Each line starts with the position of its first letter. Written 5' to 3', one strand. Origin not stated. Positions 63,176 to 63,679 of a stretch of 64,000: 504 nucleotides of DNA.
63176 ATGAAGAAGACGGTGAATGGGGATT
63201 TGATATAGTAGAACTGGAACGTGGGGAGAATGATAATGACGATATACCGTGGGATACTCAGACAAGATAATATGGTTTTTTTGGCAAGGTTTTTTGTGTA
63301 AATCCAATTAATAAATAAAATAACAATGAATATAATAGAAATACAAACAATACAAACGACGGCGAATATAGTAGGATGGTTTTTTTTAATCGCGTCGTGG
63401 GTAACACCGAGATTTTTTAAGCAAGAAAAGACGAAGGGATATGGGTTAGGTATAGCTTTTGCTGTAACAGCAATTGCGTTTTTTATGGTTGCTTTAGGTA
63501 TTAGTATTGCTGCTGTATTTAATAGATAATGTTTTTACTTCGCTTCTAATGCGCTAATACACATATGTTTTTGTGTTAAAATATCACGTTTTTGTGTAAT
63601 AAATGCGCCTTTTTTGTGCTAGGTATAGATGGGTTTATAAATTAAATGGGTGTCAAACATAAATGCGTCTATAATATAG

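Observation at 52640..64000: Family of more than 17 near-identical ~35-nt promoter-like motifs, one before almost every small gene in the 52.6-64 kb region.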

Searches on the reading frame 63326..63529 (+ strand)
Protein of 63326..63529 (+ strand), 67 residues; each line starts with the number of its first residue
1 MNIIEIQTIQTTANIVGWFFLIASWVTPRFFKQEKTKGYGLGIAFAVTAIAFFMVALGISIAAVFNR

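Call 35: find_encoding_contigs(protein=window:63326-63529:+, flank=10000, max_places=4)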
Protein window:63326-63529:+ (67 aa): 3 contigs read that carry it; 2 places shown.
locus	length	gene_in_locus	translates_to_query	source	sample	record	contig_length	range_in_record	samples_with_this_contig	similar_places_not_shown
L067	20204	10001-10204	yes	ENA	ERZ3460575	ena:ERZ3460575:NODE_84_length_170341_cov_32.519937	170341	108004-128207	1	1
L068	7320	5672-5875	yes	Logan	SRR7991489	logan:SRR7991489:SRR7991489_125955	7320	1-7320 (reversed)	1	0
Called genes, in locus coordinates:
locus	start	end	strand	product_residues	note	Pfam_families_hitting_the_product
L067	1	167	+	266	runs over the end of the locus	PF06067:DUF932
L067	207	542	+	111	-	-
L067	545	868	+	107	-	-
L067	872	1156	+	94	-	-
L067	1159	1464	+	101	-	-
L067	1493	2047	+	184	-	-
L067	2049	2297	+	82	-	-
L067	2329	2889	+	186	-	-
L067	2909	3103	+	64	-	-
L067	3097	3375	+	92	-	-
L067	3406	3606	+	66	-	-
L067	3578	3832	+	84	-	-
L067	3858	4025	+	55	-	-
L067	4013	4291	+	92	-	-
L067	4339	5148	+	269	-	-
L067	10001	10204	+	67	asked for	-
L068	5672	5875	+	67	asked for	-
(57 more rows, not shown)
